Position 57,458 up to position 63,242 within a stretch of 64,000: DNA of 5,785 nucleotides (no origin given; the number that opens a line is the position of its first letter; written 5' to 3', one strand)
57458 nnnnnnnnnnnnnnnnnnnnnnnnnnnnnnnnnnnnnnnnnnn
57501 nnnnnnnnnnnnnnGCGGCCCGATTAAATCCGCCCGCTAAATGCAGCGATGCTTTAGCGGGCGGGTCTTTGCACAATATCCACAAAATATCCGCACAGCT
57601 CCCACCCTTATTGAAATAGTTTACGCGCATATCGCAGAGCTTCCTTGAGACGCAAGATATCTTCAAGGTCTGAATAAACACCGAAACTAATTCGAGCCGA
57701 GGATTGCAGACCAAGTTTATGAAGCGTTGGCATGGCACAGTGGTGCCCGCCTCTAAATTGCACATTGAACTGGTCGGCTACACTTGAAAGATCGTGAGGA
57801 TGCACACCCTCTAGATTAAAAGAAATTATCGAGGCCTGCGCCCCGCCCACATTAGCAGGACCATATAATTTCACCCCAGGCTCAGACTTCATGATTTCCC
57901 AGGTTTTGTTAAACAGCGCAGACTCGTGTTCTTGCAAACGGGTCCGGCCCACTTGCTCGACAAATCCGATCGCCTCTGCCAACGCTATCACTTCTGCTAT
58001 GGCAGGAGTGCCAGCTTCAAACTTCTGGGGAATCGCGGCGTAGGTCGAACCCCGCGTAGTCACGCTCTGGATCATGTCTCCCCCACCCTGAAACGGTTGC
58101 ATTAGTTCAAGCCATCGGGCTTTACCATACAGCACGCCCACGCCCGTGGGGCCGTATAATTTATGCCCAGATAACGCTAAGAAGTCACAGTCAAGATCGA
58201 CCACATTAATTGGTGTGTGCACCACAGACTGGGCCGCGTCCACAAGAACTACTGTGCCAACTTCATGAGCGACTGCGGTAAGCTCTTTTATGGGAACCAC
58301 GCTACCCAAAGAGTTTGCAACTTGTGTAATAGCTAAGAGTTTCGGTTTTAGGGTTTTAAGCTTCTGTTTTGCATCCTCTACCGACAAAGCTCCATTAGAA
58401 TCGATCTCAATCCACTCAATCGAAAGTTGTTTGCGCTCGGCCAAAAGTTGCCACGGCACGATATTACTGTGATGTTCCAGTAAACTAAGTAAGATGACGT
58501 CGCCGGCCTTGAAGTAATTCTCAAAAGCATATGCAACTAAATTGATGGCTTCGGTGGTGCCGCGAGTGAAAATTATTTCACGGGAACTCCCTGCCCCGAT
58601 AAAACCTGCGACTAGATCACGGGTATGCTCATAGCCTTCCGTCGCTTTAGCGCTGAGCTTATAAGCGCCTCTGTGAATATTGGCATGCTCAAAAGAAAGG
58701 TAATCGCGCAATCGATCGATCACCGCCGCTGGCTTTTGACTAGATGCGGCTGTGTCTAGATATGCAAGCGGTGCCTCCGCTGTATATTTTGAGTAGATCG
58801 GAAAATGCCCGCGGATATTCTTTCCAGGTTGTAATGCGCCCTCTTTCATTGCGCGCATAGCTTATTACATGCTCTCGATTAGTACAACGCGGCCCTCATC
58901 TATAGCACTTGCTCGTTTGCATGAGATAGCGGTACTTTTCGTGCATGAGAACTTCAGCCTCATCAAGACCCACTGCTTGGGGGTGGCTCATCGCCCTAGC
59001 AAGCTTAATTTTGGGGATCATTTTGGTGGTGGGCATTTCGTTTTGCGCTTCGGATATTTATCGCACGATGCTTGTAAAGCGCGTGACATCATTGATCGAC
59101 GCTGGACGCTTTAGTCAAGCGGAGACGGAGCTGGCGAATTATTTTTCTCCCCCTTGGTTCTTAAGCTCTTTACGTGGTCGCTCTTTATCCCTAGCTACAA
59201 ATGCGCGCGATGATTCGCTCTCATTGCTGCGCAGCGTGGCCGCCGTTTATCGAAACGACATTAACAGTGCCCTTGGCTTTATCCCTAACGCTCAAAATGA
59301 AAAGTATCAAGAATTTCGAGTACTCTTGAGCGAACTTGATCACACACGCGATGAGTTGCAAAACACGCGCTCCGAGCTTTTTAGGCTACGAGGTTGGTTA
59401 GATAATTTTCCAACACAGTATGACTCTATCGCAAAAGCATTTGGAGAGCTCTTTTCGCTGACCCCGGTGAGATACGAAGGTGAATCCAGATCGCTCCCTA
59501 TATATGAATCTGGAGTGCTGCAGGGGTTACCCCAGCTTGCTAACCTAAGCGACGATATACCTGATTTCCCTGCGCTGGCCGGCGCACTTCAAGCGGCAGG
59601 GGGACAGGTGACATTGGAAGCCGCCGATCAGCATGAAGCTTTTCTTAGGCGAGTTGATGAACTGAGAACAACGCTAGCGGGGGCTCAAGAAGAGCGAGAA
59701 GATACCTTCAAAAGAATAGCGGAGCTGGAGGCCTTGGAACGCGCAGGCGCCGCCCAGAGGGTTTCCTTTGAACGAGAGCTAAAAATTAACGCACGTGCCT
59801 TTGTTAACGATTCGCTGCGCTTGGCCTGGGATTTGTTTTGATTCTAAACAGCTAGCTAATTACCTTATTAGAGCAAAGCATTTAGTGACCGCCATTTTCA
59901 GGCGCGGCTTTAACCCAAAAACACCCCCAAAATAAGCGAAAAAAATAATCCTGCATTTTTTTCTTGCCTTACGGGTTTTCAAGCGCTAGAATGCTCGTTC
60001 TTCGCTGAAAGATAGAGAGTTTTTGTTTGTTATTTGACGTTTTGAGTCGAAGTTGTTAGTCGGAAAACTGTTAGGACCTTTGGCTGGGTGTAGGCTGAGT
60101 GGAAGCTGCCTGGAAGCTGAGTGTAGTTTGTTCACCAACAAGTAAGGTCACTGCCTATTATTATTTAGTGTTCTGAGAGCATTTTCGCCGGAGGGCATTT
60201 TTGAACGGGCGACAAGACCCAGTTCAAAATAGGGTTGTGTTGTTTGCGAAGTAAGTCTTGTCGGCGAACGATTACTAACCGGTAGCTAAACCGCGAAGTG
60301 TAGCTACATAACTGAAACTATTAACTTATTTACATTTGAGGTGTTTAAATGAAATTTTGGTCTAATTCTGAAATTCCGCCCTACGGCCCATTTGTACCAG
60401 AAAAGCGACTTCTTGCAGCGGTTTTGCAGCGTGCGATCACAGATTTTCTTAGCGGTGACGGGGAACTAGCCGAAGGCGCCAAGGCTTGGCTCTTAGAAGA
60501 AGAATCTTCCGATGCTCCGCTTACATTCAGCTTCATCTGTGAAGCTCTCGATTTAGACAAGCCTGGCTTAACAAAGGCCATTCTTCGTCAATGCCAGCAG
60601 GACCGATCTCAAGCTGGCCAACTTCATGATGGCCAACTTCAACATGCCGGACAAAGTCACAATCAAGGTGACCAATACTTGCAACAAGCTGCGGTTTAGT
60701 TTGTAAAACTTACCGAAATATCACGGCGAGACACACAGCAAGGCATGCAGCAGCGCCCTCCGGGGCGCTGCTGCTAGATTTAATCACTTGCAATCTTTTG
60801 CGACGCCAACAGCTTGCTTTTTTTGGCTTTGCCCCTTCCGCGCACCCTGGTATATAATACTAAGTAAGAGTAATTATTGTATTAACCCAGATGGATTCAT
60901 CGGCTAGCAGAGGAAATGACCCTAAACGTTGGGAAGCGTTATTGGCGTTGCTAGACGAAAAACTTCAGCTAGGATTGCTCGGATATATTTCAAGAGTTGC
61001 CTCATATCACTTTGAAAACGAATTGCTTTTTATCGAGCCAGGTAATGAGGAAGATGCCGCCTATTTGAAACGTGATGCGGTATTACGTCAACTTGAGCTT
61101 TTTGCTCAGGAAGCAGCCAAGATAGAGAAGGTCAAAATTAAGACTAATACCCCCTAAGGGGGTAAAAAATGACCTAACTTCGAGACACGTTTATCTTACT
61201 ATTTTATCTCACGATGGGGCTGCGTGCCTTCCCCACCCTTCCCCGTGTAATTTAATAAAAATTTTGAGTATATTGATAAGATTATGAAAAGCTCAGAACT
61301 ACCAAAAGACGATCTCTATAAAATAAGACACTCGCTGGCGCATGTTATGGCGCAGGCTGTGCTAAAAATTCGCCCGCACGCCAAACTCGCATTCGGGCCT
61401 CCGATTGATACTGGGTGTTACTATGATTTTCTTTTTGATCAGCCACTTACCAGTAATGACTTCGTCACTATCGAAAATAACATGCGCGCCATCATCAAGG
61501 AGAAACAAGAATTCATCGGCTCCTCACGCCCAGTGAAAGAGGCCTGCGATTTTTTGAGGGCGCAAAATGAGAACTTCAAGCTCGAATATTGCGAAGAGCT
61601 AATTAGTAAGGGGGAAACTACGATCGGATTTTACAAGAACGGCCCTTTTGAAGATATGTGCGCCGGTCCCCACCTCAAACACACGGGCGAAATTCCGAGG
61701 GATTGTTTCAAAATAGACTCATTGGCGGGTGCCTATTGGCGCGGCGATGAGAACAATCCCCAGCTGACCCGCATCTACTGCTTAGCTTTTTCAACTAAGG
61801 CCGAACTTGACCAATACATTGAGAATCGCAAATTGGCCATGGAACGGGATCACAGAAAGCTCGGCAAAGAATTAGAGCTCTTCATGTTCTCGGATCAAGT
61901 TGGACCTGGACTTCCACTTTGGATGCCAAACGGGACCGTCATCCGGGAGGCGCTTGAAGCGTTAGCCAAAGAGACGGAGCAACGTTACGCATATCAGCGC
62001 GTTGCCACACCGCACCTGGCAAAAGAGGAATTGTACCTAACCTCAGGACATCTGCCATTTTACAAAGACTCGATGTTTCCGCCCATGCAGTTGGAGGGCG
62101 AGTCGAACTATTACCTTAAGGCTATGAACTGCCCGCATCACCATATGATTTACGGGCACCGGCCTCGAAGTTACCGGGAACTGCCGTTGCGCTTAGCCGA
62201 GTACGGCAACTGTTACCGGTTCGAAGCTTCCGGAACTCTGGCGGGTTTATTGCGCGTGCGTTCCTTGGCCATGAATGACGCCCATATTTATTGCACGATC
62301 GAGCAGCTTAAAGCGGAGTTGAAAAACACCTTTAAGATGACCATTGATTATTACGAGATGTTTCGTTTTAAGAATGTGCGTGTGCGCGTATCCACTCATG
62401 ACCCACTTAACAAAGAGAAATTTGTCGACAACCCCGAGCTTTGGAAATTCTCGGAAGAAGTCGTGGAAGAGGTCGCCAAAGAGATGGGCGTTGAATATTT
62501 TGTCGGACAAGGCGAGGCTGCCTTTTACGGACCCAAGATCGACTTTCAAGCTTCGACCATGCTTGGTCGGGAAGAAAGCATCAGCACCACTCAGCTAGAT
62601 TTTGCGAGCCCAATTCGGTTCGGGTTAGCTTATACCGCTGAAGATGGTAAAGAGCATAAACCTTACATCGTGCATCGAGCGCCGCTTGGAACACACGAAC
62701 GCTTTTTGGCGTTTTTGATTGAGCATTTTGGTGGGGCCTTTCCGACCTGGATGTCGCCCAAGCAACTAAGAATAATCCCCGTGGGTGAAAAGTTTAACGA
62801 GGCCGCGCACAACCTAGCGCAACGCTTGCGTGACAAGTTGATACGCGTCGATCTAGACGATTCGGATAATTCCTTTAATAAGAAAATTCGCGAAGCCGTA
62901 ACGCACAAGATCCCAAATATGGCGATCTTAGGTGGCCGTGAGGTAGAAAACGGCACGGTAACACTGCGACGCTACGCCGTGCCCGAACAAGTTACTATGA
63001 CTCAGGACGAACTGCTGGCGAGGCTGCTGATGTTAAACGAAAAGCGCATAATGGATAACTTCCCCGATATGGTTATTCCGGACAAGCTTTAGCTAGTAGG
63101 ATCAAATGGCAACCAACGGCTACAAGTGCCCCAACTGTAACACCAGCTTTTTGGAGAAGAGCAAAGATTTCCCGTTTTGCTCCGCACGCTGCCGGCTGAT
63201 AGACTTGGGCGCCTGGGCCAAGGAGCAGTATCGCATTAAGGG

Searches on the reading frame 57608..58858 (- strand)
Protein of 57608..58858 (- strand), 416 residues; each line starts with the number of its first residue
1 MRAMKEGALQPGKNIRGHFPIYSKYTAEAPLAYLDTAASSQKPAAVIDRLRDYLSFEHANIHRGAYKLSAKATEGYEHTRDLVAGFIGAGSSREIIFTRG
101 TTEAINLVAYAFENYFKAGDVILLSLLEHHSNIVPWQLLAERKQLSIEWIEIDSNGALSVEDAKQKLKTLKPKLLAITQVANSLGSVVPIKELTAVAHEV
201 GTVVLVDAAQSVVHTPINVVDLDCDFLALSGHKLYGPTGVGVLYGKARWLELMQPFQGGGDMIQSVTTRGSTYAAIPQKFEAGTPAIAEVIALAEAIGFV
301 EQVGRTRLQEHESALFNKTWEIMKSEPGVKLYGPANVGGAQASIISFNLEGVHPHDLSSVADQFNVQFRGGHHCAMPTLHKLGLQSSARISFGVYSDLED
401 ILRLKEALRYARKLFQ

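Call 42: search_protein_families(library=ncbifam, max_evalue=0.00001, proteins=[window:57608-58858:-])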
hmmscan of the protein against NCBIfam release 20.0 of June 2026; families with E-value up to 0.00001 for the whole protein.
window:57608-58858:- (416 aa): 20 families
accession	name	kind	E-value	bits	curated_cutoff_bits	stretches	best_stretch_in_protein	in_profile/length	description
TIGR01979.1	sufS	subfamily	4.6e-150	499.9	475.1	1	13-416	1-403/403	SufS family cysteine desulfurase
NF041166.1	f2_encap_cargo1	exception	2.1e-139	466.5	800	1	13-409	228-621/623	family 2A encapsulin nanocompartment cargo protein cysteine desulfurase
NF006791.0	PRK09295.1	equivalog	4.3e-119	398.2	661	1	13-414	6-404/406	cysteine desulfurase SufS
NF008126.0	PRK10874.1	equivalog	1.2e-101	340.8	607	1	15-415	9-399/401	cysteine desulfurase CsdA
TIGR03392.1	FeS_syn_CsdA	equivalog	5.3e-98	328.8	493.6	1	14-415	5-396/398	cysteine desulfurase CsdA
TIGR01977.1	am_tr_V_EF2568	hypoth_equivalog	4.9e-70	236.4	377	1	33-409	2-374/376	cysteine desulfurase family protein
TIGR01976.1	am_tr_V_VC1184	hypoth_equivalog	2e-58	198.6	352.35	1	13-408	4-401/401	cysteine desulfurase-like protein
NF040779.1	Sec_lyase_SclA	exception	5e-51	173.8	525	1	33-401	2-366/378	selenocysteine lyase SclA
TIGR03402.1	FeS_nifS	equivalog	8.5e-39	133.4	530.75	1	33-303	2-252/379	cysteine desulfurase NifS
TIGR03235.1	DNA_S_dndA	equivalog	1.4e-36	126.5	480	1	33-357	1-308/353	cysteine desulfurase DndA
NF010611.0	PRK14012.1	equivalog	1.2e-34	119.9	548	1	32-338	7-298/406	IscS subfamily cysteine desulfurase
TIGR02006.1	IscS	equivalog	1.9e-33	116.1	643.2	1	32-261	5-233/402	IscS subfamily cysteine desulfurase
TIGR03403.1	nifS_epsilon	equivalog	4.4e-22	78.4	587.7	1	33-263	2-231/382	NifS family cysteine desulfurase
TIGR04343.1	egtE_PLP_lyase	equivalog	1.2e-21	76.9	400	1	31-323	14-287/370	ergothioneine biosynthesis PLP-dependent enzyme EgtE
NF002806.0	PRK02948.1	subfamily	2.4e-21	76.2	304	1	33-246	3-213/381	IscS subfamily cysteine desulfurase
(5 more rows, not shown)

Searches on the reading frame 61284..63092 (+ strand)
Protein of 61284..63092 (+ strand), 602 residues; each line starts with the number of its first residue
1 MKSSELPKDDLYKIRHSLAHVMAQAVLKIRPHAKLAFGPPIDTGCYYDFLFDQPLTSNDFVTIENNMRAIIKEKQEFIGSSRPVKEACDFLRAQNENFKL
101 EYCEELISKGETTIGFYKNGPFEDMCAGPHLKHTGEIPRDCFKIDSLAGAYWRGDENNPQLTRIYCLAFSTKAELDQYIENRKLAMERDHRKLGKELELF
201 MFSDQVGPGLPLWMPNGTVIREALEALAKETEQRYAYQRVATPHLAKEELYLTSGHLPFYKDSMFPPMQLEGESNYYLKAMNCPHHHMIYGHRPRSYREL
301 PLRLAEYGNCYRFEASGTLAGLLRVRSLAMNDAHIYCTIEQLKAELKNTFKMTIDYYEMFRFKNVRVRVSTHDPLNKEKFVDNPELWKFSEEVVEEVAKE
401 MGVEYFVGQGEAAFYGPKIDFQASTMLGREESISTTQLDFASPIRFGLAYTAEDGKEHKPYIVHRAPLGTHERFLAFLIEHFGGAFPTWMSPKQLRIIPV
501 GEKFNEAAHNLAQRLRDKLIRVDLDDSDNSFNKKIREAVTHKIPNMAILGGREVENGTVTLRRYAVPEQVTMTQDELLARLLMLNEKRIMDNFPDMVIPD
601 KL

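Call 42: search_protein_families(library=ncbifam, max_evalue=0.00001, proteins=[window:61284-63092:+])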
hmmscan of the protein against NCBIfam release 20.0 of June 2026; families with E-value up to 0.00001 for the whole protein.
window:61284-63092:+ (602 aa): 11 families
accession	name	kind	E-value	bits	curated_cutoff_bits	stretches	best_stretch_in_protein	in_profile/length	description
TIGR00418.1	thrS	equivalog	8e-190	632.5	383.65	1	15-581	1-561/565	threonine--tRNA ligase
NF003068.0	PRK03991.1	equivalog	1.3e-61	208.7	484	1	181-582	190-589/613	threonine--tRNA ligase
NF011500.0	PRK14938.1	equivalog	6e-21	74.8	362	1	485-594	267-376/387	Ser-tRNA(Thr) hydrolase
NF006625.0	PRK09194.1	equivalog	1.8e-16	60.2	558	1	205-360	34-185/559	proline--tRNA ligase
TIGR00408.1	proS_fam_I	equivalog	1.6e-14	53.7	437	1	445-584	234-380/475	proline--tRNA ligase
NF008979.1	PRK12325.1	exception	4.2e-13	49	550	1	205-367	34-195/437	proline--tRNA ligase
TIGR00442.1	hisS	equivalog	5.9e-13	48.6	286.75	1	490-572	322-404/406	histidine--tRNA ligase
TIGR00409.1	proS_fam_II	equivalog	6.1e-11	41.9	306.7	1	204-361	33-186/568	proline--tRNA ligase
TIGR00389.1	glyS_dimeric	equivalog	5.7e-10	38.3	243.3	0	486-579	465-559/565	glycine--tRNA ligase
NF009085.0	PRK12420.1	equivalog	1.1e-07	31.6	540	0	493-573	339-418/426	histidine--tRNA ligase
NF003211.1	PRK04173.1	equivalog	1.5e-07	30.7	312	0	298-578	186-451/454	glycine--tRNA ligase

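Call 43: find_homologous_proteins(query=window:61284-63092:+, max_evalue=1e-50)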
Query window:61284-63092:+ (602 aa): 8000 proteins with E <= 1e-50 among 8000 candidates; the best 120 are listed.
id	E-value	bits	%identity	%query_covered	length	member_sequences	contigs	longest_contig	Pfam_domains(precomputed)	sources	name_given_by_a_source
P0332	0.0e+0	1405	100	100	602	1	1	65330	PF03129.26,PF00587.31,PF07973.20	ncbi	-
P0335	0.0e+0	1073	75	99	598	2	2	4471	PF03129.26,PF00587.31,PF07973.20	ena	-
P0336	0.0e+0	1072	76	99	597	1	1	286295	PF03129.26,PF00587.31,PF07973.20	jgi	-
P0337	0.0e+0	1066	75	99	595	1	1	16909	PF03129.26,PF00587.31,PF07973.20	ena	-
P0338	0.0e+0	1064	74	98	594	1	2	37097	PF03129.26,PF00587.31,PF07973.20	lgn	-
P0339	0.0e+0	1056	75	98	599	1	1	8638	PF03129.26,PF00587.31,PF07973.20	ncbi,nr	ncbi:MAG: threonine--tRNA ligase [Bdellovibrionales bacterium]|nr:threonine--tRNA ligase [Bdellovibr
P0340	0.0e+0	1052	74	98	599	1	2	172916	PF03129.26,PF00587.31,PF07973.20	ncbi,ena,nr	ncbi:MAG: threonine--tRNA ligase [Oligoflexia bacterium]|nr:threonine--tRNA ligase [Oligoflexia bact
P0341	0.0e+0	1051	72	99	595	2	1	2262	PF03129.26,PF00587.31,PF07973.20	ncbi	-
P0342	0.0e+0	1049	73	98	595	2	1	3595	PF03129.26,PF00587.31,PF07973.20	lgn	-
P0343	0.0e+0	1040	73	99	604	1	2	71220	PF03129.26,PF00587.31,PF07973.20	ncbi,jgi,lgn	jgi:threonyl-tRNA synthetase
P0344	0.0e+0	1040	71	98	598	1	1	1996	PF03129.26,PF00587.31,PF07973.20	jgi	jgi:threonyl-tRNA synthetase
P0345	0.0e+0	1039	73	98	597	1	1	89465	PF03129.26,PF00587.31,PF07973.20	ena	-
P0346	0.0e+0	1037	72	99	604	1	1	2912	PF03129.26,PF00587.31,PF07973.20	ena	-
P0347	0.0e+0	1034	73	98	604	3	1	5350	PF03129.26,PF00587.31,PF07973.20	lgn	-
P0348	0.0e+0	1032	73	98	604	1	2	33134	PF03129.26,PF00587.31,PF07973.20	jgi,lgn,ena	-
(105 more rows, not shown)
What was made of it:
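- The named ones among them are 'Bdellovibrionales' and 'Oligoflexia' MAG proteins (call 43).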
